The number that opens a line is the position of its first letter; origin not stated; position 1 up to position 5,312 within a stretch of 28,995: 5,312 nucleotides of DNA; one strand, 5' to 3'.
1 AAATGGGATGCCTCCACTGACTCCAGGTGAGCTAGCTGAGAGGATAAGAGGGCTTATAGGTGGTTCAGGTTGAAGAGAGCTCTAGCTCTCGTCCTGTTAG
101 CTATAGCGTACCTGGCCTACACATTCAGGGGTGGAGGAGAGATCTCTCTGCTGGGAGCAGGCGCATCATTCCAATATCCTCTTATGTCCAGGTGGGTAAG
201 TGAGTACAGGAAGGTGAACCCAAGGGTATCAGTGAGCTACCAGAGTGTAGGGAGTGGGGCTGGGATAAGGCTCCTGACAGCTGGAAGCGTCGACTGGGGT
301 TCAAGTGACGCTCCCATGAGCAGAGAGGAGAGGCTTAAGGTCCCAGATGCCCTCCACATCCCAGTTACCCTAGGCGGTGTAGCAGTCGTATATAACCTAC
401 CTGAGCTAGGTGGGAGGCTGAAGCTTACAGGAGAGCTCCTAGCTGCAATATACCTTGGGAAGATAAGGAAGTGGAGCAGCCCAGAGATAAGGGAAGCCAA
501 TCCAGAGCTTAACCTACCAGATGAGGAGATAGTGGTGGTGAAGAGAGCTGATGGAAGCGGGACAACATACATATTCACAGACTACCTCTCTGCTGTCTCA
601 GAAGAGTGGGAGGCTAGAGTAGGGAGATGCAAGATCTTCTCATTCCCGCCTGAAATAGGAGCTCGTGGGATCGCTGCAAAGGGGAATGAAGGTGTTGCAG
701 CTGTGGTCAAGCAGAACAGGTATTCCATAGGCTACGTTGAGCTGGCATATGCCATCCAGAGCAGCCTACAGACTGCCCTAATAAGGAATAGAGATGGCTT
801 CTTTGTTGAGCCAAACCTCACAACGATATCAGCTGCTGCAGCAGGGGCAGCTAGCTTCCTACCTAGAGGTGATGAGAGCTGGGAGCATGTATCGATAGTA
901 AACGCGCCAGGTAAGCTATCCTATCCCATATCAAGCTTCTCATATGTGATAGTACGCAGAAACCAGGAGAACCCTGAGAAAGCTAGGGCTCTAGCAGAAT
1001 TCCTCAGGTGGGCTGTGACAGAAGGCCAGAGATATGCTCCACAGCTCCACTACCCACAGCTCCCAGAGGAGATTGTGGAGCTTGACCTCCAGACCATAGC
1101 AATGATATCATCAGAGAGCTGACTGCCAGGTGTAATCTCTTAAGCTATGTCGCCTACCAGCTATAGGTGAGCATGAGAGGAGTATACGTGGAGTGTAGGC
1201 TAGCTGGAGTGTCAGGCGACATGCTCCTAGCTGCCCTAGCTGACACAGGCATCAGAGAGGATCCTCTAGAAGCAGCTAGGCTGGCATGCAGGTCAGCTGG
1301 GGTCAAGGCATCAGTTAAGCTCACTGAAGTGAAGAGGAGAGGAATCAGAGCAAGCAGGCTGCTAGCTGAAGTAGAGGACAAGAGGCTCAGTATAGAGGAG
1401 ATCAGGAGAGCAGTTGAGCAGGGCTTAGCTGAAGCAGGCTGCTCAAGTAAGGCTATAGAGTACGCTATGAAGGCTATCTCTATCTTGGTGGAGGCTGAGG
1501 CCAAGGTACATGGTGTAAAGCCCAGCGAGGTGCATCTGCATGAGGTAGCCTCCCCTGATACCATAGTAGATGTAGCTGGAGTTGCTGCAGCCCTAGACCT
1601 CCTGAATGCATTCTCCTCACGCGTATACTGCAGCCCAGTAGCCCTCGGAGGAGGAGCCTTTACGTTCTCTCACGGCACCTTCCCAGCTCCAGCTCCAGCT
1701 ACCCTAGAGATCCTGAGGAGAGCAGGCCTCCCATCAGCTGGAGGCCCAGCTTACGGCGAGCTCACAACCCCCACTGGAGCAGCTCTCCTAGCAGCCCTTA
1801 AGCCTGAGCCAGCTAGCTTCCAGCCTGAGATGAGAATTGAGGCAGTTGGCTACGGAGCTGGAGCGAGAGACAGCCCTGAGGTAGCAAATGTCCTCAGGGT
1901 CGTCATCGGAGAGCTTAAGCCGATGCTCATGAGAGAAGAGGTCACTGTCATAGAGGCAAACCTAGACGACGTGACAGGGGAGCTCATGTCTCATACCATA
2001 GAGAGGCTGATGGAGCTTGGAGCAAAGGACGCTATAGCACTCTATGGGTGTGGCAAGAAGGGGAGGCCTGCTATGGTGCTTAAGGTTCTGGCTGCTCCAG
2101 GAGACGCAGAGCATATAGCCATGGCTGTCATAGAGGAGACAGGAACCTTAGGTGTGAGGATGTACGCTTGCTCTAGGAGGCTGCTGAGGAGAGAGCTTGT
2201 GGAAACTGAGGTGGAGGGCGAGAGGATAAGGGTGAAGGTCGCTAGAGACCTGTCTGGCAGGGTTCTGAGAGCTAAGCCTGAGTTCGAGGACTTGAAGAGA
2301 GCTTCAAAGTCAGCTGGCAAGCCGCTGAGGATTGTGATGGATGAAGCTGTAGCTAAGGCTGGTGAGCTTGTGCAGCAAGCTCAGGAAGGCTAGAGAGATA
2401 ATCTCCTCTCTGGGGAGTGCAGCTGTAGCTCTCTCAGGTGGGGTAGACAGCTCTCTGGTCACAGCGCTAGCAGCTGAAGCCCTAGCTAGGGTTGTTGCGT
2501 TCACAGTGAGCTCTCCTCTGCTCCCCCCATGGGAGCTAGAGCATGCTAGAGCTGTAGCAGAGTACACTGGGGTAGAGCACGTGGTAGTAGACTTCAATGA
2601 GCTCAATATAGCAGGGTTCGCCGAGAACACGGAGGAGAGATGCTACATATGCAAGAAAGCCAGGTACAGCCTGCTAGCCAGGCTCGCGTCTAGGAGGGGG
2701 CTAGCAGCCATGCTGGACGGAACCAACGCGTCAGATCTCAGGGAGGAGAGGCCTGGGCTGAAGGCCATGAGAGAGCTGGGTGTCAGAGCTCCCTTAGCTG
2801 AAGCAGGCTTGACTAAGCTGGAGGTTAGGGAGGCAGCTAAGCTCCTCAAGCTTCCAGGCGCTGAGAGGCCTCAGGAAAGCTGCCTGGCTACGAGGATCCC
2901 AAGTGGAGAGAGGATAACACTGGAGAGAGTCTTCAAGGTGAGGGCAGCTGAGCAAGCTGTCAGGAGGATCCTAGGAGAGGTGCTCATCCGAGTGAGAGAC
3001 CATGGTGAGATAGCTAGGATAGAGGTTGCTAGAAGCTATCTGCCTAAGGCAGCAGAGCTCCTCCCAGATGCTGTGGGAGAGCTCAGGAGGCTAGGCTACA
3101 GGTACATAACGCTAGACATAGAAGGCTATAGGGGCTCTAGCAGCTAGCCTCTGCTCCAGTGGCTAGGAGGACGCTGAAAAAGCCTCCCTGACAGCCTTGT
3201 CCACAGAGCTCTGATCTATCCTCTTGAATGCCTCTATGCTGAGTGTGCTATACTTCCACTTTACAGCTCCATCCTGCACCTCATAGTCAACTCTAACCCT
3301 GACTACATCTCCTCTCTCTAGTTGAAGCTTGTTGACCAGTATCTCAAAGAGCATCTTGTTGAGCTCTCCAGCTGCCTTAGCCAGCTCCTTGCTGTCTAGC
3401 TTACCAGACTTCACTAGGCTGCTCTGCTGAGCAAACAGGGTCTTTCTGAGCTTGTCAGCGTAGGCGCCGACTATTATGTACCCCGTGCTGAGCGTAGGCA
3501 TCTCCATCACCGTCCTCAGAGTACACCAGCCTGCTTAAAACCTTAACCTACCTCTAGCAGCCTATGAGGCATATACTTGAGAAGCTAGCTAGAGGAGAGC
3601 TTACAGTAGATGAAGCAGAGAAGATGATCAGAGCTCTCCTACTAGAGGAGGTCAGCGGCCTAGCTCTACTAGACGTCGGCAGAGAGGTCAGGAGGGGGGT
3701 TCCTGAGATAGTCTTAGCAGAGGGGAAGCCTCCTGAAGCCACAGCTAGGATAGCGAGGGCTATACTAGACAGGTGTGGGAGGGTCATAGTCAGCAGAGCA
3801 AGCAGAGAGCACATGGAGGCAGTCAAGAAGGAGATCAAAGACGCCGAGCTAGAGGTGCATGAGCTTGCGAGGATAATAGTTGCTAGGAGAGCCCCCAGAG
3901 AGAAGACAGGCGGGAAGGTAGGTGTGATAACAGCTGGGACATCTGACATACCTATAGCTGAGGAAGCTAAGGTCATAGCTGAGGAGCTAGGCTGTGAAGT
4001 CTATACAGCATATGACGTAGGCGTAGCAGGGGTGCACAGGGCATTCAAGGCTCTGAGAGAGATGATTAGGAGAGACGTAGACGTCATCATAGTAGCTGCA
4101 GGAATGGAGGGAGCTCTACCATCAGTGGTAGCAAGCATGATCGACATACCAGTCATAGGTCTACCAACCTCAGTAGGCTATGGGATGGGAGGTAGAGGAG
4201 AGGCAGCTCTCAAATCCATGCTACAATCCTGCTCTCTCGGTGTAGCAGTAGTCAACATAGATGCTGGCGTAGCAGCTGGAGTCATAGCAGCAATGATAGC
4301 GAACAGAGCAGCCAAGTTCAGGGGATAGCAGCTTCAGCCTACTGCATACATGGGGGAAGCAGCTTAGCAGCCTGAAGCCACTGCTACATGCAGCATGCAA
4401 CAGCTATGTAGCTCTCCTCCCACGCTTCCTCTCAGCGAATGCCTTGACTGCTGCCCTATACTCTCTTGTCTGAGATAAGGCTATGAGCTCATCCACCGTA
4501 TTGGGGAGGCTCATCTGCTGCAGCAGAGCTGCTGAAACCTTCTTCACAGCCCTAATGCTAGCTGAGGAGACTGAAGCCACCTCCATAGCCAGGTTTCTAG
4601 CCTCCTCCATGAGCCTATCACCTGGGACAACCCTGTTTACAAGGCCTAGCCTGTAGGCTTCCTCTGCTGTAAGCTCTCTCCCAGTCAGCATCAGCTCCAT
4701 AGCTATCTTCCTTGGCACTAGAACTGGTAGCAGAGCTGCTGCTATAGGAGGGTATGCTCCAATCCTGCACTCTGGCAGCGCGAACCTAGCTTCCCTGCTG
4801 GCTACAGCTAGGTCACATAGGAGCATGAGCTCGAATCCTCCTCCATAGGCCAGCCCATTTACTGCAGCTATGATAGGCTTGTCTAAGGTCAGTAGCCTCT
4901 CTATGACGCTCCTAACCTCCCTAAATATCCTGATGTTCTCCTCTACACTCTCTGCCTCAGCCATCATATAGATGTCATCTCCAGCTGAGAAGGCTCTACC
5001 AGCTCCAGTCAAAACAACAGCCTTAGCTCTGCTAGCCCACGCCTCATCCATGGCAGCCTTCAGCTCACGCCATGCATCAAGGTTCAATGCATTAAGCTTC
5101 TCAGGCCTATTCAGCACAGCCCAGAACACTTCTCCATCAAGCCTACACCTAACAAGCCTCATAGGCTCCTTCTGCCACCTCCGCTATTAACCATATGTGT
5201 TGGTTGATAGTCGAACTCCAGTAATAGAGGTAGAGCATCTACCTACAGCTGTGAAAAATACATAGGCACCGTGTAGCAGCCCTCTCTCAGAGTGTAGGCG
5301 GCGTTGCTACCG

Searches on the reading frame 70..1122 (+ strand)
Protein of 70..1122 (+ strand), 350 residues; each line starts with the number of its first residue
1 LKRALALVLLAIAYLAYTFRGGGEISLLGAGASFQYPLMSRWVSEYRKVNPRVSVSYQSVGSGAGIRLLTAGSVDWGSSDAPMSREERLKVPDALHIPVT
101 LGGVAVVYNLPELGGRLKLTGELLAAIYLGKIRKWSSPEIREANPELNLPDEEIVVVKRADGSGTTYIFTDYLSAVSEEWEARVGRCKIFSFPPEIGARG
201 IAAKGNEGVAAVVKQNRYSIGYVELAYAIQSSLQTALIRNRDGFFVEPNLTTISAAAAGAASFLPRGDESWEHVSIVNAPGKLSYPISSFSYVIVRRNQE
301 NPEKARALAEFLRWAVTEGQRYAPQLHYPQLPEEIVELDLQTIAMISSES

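Call 5: search_protein_families(library=pfam, proteins=[window:70-1122:+], max_evalue=0.001)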
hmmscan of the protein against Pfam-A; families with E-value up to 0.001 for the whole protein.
window:70-1122:+ (350 aa): 4 families
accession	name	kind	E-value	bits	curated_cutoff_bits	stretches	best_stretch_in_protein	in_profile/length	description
PF12849.12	PBP_like_2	-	6.5e-44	151.1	27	1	26-317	9-265/267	PBP superfamily domain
PF01547.30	SBP_bac_1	-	7.9e-09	36.4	26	1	31-312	7-300/307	Bacterial extracellular solute-binding protein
PF12727.12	PBP_like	-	1.9e-07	30.9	27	0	44-94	2-52/193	PBP superfamily domain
PF03466.25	LysR_substrate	-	3.4e-05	23.8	28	0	28-77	10-59/209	LysR substrate binding domain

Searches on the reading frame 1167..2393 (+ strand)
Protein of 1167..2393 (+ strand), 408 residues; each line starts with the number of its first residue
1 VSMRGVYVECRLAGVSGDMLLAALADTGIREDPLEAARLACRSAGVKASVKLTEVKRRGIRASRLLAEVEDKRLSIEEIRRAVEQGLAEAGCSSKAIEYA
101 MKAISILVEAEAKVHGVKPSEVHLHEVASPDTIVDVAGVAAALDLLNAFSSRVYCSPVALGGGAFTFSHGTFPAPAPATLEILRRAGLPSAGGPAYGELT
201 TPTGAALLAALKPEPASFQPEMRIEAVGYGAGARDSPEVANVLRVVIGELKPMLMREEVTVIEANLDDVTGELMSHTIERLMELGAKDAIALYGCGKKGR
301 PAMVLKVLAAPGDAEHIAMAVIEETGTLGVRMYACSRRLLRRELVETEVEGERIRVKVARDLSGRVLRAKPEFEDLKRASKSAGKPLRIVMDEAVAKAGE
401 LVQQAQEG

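Call 5: search_protein_families(library=pfam, proteins=[window:1167-2393:+], max_evalue=0.001)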
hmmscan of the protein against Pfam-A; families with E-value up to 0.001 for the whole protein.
window:1167-2393:+ (408 aa): 1 family
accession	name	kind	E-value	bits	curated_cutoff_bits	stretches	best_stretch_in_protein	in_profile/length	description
PF01969.22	Ni_insertion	-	5.7e-110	368.4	22.1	1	6-390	1-374/375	Nickel insertion protein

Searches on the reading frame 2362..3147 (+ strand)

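Call 5: search_protein_families(library=pfam, proteins=[window:2362-3147:+], max_evalue=0.001)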
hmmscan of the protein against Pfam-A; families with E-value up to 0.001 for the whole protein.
window:2362-3147:+ (261 aa): 5 families
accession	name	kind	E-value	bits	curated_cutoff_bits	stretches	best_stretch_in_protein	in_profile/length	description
PF00733.27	Asn_synthase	-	7.2e-13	49.3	21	1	20-122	20-127/354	Asparagine synthase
PF02540.23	NAD_synthase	-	1.9e-07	30.9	21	1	20-88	21-91/242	NAD synthase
PF06508.19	QueC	-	9.7e-07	28.9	22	1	20-86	2-68/210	Queuosine biosynthesis protein QueC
PF01171.26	ATP_bind_3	-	0.00016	21.9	27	1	21-128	3-111/182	PP-loop family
PF03054.22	tRNA_Me_trans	-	0.00025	21.2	20.6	0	21-79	4-73/202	tRNA methyl transferase HUP domain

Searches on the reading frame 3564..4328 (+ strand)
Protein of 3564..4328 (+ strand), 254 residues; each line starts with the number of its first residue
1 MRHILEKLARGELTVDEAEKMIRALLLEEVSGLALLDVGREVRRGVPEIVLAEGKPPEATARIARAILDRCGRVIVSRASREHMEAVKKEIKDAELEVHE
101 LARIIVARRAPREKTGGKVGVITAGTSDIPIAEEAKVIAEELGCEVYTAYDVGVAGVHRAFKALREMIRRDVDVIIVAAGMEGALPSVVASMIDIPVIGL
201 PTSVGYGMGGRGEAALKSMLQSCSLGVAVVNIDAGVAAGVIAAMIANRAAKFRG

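Call 5: search_protein_families(library=pfam, proteins=[window:3564-4328:+], max_evalue=0.001)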
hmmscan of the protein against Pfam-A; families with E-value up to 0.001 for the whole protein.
window:3564-4328:+ (254 aa): 2 families
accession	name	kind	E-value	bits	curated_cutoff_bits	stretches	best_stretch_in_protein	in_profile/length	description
PF00731.26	AIRC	-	1e-19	71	30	1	118-247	1-128/148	AIR carboxylase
PF22746.1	SHOCT-like_DUF2089-C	-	0.00041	20.3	27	1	4-25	6-27/32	SHOCT-like domain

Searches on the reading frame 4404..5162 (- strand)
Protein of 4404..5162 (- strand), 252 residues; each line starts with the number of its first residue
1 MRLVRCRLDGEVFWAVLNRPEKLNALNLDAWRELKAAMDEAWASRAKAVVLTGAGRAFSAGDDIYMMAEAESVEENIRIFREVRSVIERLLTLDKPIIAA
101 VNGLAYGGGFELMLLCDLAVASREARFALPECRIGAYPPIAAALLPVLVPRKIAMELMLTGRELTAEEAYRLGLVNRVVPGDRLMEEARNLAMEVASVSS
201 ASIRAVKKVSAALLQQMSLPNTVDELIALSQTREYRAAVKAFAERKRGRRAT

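Call 5: search_protein_families(library=pfam, proteins=[window:4404-5162:-], max_evalue=0.001)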
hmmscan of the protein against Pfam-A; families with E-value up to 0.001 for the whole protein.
window:4404-5162:- (252 aa): 2 families
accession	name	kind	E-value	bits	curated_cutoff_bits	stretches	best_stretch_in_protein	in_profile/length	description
PF00378.25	ECH_1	-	8.8e-53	179.6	27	1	16-246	10-244/251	Enoyl-CoA hydratase/isomerase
PF16113.10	ECH_2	-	1.3e-38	133.8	27.2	1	14-229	3-228/335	Enoyl-CoA hydratase/isomerase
